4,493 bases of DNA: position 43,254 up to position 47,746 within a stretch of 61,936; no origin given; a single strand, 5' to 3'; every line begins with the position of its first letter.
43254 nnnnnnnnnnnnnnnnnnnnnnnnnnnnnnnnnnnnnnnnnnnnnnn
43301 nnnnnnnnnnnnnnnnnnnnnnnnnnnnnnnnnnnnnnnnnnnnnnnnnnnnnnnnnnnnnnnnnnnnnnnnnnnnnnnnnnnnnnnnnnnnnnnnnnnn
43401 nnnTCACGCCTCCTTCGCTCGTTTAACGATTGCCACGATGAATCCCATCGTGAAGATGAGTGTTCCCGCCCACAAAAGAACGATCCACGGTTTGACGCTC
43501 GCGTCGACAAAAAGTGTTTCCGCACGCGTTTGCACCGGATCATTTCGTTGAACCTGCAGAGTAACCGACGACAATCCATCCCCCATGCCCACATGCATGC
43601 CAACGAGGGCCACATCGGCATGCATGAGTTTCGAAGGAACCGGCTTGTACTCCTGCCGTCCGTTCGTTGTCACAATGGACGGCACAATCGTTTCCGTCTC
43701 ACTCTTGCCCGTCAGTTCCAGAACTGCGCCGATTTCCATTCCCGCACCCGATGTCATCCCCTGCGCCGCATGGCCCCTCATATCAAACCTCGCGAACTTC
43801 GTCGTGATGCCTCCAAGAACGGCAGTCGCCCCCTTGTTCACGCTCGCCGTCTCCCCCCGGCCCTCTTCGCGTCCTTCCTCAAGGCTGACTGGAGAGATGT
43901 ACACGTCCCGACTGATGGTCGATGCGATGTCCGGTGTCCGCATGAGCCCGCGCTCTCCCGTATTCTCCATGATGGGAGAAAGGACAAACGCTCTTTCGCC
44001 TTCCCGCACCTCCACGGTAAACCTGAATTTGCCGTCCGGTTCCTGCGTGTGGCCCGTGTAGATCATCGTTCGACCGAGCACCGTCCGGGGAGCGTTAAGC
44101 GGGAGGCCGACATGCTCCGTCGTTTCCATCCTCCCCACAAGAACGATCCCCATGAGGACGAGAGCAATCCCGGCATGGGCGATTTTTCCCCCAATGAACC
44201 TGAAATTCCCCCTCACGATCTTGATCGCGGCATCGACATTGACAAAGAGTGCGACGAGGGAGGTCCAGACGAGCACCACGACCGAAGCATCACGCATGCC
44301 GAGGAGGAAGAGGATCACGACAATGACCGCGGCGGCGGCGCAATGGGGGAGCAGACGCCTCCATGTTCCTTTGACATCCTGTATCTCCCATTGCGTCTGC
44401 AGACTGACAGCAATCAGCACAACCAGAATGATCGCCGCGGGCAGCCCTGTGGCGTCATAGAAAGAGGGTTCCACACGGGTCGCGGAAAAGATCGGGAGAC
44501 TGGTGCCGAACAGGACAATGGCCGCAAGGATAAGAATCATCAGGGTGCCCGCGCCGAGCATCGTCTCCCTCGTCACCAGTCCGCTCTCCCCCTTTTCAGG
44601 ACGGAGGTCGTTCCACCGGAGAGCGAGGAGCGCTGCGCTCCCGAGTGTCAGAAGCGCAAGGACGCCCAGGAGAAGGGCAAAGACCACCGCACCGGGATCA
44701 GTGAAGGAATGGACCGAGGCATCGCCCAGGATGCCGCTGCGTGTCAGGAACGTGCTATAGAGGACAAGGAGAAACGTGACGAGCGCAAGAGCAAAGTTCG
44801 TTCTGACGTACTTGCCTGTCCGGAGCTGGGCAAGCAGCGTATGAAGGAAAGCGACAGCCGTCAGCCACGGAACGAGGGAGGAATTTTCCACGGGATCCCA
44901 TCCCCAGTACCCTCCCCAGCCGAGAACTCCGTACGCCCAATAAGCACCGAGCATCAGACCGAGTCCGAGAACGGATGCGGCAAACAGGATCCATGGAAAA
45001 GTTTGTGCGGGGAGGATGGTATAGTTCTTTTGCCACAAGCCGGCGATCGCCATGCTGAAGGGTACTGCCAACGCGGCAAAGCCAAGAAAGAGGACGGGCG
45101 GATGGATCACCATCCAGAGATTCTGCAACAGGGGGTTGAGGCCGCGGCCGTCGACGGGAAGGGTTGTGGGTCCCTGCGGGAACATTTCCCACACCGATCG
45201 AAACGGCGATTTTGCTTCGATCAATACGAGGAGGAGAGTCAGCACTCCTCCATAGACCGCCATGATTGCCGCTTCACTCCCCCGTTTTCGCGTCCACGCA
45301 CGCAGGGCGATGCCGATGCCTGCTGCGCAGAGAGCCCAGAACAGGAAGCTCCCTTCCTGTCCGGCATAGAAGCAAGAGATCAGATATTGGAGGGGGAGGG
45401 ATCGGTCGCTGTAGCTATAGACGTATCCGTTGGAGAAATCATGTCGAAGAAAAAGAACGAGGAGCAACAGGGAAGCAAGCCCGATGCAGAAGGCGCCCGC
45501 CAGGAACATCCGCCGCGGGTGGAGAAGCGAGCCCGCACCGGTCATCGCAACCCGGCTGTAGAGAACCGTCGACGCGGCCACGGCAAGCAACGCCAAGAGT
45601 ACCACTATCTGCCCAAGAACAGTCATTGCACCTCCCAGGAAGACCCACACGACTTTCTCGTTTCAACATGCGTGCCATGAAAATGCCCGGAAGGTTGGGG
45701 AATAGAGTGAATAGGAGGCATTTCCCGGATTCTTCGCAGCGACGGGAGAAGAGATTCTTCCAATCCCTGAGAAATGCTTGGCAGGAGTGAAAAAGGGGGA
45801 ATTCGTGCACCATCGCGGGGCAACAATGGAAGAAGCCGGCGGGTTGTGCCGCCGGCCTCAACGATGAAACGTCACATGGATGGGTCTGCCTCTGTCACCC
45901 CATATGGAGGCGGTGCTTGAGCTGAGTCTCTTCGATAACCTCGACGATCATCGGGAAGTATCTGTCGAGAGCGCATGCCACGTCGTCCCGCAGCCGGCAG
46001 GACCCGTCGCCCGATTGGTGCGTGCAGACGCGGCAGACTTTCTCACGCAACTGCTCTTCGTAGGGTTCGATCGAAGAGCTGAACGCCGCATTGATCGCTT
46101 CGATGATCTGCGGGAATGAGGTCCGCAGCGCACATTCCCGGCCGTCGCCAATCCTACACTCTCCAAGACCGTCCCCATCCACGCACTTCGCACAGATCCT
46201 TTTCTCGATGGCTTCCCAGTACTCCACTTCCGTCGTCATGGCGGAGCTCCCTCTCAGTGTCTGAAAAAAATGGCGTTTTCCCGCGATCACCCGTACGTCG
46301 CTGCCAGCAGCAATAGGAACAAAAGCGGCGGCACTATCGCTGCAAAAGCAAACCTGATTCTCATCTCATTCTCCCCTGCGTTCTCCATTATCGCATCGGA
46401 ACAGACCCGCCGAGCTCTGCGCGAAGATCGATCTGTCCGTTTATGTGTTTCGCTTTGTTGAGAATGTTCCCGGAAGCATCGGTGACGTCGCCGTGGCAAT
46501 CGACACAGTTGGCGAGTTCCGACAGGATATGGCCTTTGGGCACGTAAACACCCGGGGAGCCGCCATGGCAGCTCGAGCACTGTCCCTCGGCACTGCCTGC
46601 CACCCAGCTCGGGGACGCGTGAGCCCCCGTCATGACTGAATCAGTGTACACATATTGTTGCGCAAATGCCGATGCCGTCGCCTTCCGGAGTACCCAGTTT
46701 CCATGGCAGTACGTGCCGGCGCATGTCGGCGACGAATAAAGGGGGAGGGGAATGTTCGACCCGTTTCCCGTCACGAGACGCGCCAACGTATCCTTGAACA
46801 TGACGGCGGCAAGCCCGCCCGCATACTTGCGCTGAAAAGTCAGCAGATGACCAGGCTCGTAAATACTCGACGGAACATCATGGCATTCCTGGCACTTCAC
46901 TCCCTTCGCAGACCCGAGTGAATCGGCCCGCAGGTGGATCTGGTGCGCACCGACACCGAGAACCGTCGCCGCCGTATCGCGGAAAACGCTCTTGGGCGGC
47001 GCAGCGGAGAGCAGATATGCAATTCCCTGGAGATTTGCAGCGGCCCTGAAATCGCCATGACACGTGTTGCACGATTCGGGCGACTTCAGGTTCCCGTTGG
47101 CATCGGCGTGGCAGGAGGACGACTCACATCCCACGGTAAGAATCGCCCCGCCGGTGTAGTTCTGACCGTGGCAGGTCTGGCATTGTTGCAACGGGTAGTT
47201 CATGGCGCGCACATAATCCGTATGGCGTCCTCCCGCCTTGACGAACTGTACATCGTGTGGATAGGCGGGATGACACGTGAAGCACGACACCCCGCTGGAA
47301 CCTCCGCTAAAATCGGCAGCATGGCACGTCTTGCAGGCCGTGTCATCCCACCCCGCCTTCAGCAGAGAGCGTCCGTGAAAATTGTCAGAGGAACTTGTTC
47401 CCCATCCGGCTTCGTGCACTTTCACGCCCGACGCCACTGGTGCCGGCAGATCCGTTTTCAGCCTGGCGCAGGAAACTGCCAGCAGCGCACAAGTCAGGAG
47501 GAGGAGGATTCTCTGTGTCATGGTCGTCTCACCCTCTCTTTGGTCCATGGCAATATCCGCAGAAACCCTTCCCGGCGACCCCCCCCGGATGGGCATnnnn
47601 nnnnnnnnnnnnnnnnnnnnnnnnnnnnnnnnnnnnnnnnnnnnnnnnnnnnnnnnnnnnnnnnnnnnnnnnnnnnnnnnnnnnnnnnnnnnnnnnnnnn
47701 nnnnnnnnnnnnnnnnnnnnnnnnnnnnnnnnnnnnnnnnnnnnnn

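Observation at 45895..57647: One co-directional ~12-kb operon encodes a complete inner-membrane-to-outer-membrane multihaem electron conduit (58 haem motifs)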

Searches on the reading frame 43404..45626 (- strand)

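Call 49: search_protein_families(library=pfam, proteins=[window:43404-45626:-], max_evalue=1)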
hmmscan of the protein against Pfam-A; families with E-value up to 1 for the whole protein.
window:43404-45626:- (740 aa): 3 families
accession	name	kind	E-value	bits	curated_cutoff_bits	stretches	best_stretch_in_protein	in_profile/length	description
PF01578.25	Cytochrom_C_asm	-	9.8e-31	107.5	29.9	1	91-297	5-206/212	Cytochrome C assembly protein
PF16327.10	CcmF_C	-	6.7e-20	72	28.7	1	320-552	1-255/323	Cytochrome c-type biogenesis protein CcmF C-terminal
PF11190.13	DUF2976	-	0.65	10.4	28.2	1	305-366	19-78/87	Protein of unknown function (DUF2976)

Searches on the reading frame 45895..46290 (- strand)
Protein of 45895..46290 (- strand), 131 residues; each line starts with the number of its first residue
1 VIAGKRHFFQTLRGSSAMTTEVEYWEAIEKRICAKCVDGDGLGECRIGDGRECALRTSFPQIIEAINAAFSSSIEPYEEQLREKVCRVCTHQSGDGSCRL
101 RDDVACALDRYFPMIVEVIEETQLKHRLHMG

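Call 4: search_protein_families(library=pfam, proteins=[window:45895-46290:-], max_evalue=0.01)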
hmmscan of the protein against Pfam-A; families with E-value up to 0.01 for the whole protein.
window:45895-46290:- (131 aa): 0 families

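Call 5: search_protein_families(library=ncbifam, proteins=[window:45895-46290:-], max_evalue=0.01)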
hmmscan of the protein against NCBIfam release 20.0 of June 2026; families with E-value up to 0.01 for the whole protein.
window:45895-46290:- (131 aa): 0 families

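Call 49: search_protein_families(library=pfam, proteins=[window:45895-46239:-], max_evalue=1)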
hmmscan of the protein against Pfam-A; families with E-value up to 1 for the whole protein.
window:45895-46239:- (114 aa): 2 families
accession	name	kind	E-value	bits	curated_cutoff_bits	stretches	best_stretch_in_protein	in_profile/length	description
PF05484.17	LRV_FeS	-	0.035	14.5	27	1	69-97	11-39/53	LRV protein FeS4 cluster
PF16366.10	CEBP_ZZ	-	0.61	10.8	29.8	1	57-89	5-31/58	Cytoplasmic polyadenylation element-binding protein ZZ domain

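Call 67: search_solved_structures(query=window:45895-46239:-, max_evalue=10)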
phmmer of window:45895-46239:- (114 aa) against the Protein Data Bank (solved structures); distinct sequences matched with E-value up to 10: 2.
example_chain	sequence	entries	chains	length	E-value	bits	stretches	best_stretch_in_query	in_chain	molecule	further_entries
5mxy_A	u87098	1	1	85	0.41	14.4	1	22-67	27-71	Cytochrome c-552 Ks_3358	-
5mxz_A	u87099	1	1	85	0.42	14.4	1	22-67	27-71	Cytochrome c-552 Ks_3358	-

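Call 79: find_homologous_proteins(query=window:45895-46239:-, max_evalue=0.001)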
Query window:45895-46239:- (114 aa): 79 proteins with E <= 0.001 among 83 candidates.
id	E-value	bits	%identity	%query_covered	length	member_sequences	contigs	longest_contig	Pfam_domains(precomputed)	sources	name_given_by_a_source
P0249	2.9e-70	252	98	100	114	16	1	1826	-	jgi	jgi:hypothetical protein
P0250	2.1e-50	188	100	74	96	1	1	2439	-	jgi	-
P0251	4.2e-50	187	71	97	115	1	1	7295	-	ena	-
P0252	1.1e-49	186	70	99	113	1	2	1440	-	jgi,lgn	jgi:hypothetical protein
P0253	1.7e-49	185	69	98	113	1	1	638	-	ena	-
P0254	7.6e-48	180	69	98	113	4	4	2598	-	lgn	-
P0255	1.3e-47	179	67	98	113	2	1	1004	-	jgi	jgi:hypothetical protein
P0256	3.5e-47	177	68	97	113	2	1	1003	-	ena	-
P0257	4.1e-47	177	68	97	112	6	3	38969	-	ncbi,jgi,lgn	jgi:hypothetical protein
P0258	6.4e-47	177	66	98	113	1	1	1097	-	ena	-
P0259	1.7e-46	175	66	98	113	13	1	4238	-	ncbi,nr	ncbi:MAG TPA: hypothetical protein VK569_03175 [Bacteroidota bacterium]|nr:hypothetical protein [Bac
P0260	3.6e-46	174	69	97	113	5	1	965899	-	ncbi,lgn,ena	-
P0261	5.4e-46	174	66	98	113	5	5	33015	-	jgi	jgi:biotin carboxylase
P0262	5.6e-46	174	68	98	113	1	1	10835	-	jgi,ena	-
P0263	5.8e-46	174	65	98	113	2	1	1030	-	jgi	jgi:hypothetical protein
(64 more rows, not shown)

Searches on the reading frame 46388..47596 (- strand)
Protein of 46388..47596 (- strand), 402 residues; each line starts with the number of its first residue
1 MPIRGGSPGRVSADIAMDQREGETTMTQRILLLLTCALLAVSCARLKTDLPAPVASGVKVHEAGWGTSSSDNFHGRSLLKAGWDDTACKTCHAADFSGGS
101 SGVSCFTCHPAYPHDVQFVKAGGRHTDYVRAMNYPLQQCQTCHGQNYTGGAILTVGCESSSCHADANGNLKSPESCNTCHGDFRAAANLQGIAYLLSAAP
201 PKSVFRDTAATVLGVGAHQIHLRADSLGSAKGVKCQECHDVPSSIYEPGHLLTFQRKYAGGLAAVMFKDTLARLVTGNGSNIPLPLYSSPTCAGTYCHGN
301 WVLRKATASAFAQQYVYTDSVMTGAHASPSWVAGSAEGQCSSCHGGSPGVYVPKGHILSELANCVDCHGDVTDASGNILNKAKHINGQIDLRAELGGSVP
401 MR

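Call 4: search_protein_families(library=pfam, proteins=[window:46388-47596:-], max_evalue=0.01)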
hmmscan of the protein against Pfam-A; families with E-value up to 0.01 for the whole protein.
window:46388-47596:- (402 aa): 3 families
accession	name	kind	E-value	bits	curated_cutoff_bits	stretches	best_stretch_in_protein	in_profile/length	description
PF14537.11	Cytochrom_c3_2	-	2.2e-07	31.7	25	0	337-378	6-43/79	Cytochrome c3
PF14522.11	Cytochrome_C7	-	4.3e-07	30.1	24.8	0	295-368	17-66/67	Cytochrome c7 and related cytochrome c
PF09698.15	GSu_C4xC__C2xCH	-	0.00052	21.1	21.7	1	291-344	1-36/36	Geobacter CxxxxCH...CXXCH motif (GSu_C4xC__C2xCH)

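Call 5: search_protein_families(library=ncbifam, proteins=[window:46388-47596:-], max_evalue=0.01)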
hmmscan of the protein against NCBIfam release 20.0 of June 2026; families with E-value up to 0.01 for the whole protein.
window:46388-47596:- (402 aa): 3 families
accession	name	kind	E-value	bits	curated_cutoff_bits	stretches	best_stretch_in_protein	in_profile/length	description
TIGR01904.2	GSu_C4xC__C2xCH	domain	1.7e-08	34.1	27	1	288-349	20-61/73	CxxxxCH/CxxCH domain c-type cytochrome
NF040967.1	cytc_ExtN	equivalog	0.002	17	200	0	308-372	10-73/415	selenite/tellurite reduction operon c-type cytochrome ExtN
NF040968.1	FeS_ExtO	equivalog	0.0024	16.8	200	0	308-372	10-73/416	selenite/tellurite reduction operon b-type cytochrome iron-sulfur cluster-binding subunit ExtO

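Call 60: search_solved_structures(query=window:46388-47521:-, max_evalue=1)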
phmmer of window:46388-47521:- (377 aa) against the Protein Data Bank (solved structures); distinct sequences matched with E-value up to 1: 2.
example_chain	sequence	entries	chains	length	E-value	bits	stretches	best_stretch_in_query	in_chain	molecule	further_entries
3oa8_B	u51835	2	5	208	0.17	14.2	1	69-134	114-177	SoxX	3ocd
6hr0_A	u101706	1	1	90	0.39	13.1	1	109-161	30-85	Cytochrome C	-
